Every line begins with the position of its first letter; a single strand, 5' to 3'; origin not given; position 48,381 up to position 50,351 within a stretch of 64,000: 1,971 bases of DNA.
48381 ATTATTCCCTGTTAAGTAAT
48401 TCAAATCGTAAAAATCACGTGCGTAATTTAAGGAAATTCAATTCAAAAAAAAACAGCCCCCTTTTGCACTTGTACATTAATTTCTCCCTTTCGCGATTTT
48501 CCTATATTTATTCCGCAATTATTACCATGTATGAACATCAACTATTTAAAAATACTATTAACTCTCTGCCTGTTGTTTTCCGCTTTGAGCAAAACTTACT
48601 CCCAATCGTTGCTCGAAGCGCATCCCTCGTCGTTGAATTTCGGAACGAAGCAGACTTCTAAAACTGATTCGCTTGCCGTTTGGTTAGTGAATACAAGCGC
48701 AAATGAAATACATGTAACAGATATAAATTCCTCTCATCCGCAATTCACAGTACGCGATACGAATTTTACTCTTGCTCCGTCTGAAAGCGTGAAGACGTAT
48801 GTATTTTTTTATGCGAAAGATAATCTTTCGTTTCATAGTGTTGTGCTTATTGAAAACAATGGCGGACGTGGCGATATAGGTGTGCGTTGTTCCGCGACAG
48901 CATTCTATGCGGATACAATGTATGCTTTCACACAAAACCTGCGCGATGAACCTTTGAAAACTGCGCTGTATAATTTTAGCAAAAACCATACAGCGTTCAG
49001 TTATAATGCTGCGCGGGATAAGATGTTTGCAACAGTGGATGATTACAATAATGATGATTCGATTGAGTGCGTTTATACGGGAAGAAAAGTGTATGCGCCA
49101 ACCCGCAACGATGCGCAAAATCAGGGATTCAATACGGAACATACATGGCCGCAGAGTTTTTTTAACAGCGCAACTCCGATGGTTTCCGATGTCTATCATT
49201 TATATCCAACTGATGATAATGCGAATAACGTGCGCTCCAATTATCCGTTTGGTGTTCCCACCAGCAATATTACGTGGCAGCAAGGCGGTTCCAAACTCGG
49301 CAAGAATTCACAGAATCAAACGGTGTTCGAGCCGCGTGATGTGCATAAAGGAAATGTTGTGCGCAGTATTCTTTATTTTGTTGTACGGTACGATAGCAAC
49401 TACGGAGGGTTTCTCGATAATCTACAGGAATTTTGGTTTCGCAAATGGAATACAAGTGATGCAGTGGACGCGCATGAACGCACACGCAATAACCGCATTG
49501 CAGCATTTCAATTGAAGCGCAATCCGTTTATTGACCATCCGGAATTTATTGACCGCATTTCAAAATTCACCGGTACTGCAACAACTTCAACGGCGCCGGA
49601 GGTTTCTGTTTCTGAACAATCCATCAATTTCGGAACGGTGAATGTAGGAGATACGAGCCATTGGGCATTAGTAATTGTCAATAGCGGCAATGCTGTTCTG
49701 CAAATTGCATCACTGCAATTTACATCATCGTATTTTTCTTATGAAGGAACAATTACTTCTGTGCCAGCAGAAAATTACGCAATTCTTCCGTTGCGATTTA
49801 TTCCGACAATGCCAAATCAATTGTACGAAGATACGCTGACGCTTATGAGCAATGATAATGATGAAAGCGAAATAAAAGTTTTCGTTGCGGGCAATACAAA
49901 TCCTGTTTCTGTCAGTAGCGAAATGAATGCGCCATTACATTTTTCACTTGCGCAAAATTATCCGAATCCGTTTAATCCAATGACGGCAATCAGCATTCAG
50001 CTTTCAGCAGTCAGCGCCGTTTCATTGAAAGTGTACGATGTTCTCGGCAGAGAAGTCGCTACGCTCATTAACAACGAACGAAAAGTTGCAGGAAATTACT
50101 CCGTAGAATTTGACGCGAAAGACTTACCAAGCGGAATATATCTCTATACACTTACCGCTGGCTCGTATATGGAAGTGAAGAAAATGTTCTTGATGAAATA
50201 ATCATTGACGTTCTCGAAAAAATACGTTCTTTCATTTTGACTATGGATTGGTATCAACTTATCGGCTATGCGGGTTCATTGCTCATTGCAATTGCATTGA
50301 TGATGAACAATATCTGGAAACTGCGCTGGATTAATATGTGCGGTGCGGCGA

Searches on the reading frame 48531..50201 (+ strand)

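Call 54: search_protein_families(library=pfam, proteins=[window:48531-50201:+])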
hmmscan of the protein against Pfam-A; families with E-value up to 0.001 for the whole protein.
window:48531-50201:+ (556 aa): 10 families
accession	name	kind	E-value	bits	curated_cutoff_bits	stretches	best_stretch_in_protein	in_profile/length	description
PF04231.19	Endonuclease_1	-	7.3e-38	131.1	25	1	142-338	5-235/235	Endonuclease I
PF22544.2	HYDIN_VesB_CFA65-like_Ig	-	3.2e-14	53.4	25.5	2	356-454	1-99/100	HYDIN/CFA65/VesB-like, Ig-like domain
PF15780.11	ASH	-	1.5e-11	44.8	27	2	363-445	12-95/98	Abnormal spindle-like microcephaly-assoc'd, ASPM-SPD-2-Hydin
PF18962.6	Por_Secre_tail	-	5.1e-11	43.1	27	1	477-552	2-73/75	Secretion system C-terminal sorting domain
PF22073.2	Cep192_D4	-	1.5e-08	35.2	35.5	0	356-450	2-105/112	Cep192 domain 4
PF07610.17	DUF1573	-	1.3e-07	32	26.1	0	359-454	2-96/98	Protein of unknown function (DUF1573)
PF22066.2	Cep192_D8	-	5.4e-07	30.2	33.5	0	33-111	11-88/101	Cep192 domain 8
PF12371.14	TMEM131_like_N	-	6.5e-06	26.7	28.8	0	29-95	2-70/84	Transmembrane protein 131-like N-terminal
PF24507.1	Ig_CFAP65_4th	-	4.4e-05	24.2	27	0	51-109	3-62/76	CFAP65, fourth Ig-like domain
PF13585.12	CHU_C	-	6.8e-05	23.4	27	1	491-554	23-84/86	CHU_C Type IX secretion signal domain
